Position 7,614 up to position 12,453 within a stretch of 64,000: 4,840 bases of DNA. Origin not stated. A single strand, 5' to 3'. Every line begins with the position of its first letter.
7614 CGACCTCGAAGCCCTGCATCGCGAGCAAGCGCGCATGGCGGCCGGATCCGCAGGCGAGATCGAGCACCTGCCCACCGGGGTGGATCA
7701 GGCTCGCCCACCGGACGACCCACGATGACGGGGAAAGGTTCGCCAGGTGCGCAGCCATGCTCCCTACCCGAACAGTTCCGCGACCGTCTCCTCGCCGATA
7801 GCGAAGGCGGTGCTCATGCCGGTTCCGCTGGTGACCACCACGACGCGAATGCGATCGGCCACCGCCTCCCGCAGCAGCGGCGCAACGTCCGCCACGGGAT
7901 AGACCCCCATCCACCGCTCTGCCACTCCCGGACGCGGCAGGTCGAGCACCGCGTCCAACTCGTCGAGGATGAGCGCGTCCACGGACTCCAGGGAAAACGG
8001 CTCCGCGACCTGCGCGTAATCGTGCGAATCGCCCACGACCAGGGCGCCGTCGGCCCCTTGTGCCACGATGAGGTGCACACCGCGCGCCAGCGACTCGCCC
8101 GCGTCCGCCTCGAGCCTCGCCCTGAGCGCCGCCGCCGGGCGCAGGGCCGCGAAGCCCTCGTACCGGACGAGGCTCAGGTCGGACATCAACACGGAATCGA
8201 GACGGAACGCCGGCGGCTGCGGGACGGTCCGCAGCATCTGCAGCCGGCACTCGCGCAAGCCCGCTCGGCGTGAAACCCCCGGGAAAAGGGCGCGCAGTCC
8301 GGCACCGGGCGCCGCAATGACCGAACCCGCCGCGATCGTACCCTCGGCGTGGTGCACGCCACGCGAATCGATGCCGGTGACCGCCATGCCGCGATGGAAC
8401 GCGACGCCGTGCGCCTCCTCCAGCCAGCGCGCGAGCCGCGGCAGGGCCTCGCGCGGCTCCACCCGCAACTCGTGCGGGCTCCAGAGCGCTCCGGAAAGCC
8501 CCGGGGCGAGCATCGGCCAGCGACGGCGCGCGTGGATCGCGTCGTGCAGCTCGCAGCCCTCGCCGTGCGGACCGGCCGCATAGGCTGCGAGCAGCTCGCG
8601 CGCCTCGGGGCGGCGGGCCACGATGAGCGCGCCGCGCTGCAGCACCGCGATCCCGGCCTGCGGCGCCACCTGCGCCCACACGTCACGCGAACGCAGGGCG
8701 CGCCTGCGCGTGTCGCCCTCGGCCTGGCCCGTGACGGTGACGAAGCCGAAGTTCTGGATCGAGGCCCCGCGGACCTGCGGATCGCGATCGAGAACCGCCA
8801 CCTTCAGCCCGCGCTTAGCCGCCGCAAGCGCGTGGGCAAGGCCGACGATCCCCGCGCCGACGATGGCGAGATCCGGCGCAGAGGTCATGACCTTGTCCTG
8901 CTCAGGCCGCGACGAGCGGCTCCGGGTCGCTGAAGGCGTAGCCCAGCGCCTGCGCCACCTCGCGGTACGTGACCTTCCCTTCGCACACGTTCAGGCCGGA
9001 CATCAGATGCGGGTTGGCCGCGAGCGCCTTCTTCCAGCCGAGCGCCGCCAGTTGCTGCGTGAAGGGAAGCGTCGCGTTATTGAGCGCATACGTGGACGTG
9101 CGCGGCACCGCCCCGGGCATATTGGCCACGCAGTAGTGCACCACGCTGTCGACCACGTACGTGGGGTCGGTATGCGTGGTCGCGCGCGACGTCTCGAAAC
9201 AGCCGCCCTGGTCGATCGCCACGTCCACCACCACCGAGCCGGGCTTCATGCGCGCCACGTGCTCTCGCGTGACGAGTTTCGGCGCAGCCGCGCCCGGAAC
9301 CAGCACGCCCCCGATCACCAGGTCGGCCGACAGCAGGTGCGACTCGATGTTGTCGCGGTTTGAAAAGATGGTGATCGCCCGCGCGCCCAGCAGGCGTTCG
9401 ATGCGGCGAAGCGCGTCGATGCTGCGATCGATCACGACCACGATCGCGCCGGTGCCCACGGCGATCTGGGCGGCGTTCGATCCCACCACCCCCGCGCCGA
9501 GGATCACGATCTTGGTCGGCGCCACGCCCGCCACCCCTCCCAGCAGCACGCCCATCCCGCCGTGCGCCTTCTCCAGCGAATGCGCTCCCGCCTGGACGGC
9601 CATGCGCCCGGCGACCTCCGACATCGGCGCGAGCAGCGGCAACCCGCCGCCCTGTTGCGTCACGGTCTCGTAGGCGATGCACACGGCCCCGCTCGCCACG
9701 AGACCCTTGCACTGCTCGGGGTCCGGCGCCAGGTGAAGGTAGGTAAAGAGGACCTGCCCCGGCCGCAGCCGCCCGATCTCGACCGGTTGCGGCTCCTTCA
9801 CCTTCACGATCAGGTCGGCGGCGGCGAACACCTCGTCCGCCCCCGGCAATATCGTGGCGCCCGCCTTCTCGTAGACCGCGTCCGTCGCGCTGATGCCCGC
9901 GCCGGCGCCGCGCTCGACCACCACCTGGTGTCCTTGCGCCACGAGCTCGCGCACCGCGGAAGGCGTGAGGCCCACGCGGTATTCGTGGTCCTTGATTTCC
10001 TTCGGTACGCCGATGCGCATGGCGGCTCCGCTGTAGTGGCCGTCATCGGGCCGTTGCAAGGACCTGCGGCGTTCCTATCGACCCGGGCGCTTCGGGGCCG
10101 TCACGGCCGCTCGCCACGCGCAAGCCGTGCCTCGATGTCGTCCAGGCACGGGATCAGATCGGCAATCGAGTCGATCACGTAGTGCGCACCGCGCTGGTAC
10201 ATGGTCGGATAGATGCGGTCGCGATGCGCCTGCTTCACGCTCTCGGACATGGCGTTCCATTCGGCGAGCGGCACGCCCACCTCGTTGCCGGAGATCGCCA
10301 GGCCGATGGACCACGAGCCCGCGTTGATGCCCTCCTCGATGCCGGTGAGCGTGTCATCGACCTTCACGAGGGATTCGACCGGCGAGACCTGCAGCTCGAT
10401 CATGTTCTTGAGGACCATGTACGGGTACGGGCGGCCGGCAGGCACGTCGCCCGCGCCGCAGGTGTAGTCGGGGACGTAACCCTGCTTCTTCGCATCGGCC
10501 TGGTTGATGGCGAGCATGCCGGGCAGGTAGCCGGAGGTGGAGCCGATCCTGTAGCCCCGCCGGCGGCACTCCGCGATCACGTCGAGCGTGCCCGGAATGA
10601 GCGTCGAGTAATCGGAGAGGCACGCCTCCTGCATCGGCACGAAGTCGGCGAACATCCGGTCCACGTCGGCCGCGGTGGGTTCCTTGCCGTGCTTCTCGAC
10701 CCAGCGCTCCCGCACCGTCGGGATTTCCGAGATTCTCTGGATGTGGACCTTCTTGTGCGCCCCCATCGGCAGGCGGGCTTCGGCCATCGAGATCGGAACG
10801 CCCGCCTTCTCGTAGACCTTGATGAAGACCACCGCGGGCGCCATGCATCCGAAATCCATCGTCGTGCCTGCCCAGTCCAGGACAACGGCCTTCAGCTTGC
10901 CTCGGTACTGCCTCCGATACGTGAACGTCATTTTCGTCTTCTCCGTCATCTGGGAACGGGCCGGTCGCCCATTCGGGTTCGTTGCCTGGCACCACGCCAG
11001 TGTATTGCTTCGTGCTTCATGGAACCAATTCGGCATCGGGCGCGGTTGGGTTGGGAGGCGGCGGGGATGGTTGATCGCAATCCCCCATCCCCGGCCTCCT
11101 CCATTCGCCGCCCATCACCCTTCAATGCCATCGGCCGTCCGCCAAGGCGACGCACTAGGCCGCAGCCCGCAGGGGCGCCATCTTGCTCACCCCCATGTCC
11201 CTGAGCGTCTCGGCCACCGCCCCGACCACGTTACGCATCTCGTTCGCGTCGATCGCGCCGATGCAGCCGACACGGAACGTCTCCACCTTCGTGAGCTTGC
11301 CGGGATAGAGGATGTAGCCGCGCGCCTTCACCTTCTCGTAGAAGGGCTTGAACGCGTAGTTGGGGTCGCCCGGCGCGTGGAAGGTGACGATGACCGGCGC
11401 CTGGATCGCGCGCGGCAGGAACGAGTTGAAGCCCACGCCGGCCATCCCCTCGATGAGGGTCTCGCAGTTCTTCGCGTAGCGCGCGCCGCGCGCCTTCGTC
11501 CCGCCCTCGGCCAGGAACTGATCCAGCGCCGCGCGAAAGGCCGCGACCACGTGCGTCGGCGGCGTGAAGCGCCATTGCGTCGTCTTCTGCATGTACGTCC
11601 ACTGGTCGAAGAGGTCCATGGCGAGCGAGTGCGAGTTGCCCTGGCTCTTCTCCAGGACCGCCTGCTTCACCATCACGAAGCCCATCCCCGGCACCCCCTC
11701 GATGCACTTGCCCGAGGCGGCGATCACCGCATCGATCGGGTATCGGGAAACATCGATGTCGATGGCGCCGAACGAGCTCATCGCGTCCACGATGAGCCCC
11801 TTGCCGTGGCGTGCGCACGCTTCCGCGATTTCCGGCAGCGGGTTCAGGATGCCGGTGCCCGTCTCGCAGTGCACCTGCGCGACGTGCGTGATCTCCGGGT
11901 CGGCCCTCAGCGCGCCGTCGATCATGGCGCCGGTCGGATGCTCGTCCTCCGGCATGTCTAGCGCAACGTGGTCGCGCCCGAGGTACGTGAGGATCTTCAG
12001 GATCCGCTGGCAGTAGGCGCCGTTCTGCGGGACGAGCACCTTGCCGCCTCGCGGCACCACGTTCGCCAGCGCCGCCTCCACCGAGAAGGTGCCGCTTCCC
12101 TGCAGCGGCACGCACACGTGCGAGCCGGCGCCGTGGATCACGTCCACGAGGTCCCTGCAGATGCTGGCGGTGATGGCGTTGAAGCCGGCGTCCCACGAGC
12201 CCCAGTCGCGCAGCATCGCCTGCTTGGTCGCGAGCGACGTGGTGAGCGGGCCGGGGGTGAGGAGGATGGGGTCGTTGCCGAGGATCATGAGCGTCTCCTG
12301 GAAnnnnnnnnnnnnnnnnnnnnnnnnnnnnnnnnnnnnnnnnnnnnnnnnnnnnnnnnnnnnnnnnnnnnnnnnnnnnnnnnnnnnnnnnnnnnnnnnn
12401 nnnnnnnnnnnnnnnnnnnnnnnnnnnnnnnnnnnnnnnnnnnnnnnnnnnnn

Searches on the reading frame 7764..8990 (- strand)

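Call 55: search_protein_families(library=ncbifam, proteins=[window:7764-8990:-], max_evalue=1e-15)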
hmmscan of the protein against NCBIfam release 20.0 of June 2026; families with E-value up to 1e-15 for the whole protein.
window:7764-8990:- (408 aa): 2 families
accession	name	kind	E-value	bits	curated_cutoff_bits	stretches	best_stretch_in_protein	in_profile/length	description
TIGR03364.1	HpnW_proposed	hypoth_equivalog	1.5e-117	392.7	285.1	1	40-401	2-365/365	TIGR03364 family FAD-dependent oxidoreductase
TIGR02352.1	thiamin_ThiO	equivalog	4.6e-21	75.3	250.8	1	42-254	2-224/351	glycine oxidase ThiO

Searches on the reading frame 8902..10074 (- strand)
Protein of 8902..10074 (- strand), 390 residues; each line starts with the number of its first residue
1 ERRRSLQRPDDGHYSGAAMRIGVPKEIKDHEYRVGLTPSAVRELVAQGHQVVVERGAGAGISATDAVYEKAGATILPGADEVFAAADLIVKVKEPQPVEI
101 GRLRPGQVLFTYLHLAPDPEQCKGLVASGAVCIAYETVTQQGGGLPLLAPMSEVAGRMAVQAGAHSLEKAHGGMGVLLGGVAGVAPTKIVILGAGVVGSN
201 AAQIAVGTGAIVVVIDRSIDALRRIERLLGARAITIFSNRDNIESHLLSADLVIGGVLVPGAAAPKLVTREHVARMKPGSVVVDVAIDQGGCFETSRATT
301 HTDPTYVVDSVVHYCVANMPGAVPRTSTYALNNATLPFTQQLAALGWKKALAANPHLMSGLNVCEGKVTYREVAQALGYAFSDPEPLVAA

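Call 55: search_protein_families(library=ncbifam, proteins=[window:8902-10074:-], max_evalue=1e-15)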
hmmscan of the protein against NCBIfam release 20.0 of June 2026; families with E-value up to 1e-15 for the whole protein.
window:8902-10074:- (390 aa): 3 families
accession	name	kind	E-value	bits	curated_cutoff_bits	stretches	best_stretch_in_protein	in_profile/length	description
TIGR00518.1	alaDH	equivalog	2.2e-151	504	391.85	1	19-386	1-367/370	alanine dehydrogenase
NF006942.0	PRK09424.1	equivalog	6.8e-46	157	383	1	19-236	1-214/510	Re/Si-specific NAD(P)(+) transhydrogenase subunit alpha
TIGR00561.1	pntA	equivalog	1.1e-39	136.5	444.4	1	20-222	1-200/511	Re/Si-specific NAD(P)(+) transhydrogenase subunit alpha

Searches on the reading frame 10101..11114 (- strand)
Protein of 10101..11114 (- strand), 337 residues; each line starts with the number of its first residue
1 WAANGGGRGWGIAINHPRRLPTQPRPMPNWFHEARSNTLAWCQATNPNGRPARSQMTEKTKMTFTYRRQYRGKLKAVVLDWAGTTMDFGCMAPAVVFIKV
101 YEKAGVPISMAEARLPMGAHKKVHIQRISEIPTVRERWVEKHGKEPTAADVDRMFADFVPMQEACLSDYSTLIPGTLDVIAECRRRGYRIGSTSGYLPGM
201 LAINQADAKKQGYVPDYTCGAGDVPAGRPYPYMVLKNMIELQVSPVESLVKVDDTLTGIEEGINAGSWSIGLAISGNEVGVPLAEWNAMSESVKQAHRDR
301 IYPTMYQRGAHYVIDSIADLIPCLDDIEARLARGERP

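Call 55: search_protein_families(library=ncbifam, proteins=[window:10101-11114:-], max_evalue=1e-15)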
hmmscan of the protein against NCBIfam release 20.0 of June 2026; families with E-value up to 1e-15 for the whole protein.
window:10101-11114:- (337 aa): 3 families
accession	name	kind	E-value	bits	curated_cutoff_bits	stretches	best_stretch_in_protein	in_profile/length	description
TIGR01422.2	phosphonatase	equivalog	7.2e-95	317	220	1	75-323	2-250/251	phosphonoacetaldehyde hydrolase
NF053741.1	noncata_PA2803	equivalog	2.8e-19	69.9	240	1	228-337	82-191/191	HAD superfamily inactivated hydrolase PcrP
TIGR03351.1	PhnX-like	hypoth_equivalog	1.1e-18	68.1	218.9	1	76-271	3-189/220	phosphonatase-like hydrolase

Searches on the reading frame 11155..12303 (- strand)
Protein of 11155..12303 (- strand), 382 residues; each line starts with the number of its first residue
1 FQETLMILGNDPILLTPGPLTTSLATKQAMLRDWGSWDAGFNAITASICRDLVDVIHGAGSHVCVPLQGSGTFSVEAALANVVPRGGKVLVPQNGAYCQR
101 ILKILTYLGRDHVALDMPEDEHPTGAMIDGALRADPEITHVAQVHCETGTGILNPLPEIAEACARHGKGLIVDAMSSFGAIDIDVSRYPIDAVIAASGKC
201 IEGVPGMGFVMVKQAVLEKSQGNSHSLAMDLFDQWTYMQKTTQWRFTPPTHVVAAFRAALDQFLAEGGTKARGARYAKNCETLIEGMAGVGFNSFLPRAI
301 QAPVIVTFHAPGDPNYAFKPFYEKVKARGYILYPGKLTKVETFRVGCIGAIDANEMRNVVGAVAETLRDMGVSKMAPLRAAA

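Call 55: search_protein_families(library=ncbifam, proteins=[window:11155-12303:-], max_evalue=1e-15)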
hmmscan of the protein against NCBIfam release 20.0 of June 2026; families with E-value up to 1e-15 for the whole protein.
window:11155-12303:- (382 aa): 5 families
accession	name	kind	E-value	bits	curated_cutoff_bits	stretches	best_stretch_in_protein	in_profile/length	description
NF010006.0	PRK13479.1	equivalog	1e-177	590.8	296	1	10-373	4-367/369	2-aminoethylphosphonate--pyruvate transaminase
TIGR02326.1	transamin_PhnW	equivalog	2.2e-149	497.5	400.8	1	10-368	2-361/363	2-aminoethylphosphonate--pyruvate transaminase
TIGR03301.1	PhnW-AepZ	equivalog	1.4e-142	475.3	360.8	1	13-366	1-354/355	2-aminoethylphosphonate aminotransferase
NF046070.1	PyrdoxPyrvTramin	equivalog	2.2e-35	122.2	600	1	12-350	6-346/369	pyridoxamine--pyruvate transaminase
NF045640.1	AspGlyoxATaseBhcA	equivalog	2.2e-21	76.2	650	1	17-283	10-279/395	L-aspartate--glyoxylate aminotransferase BhcA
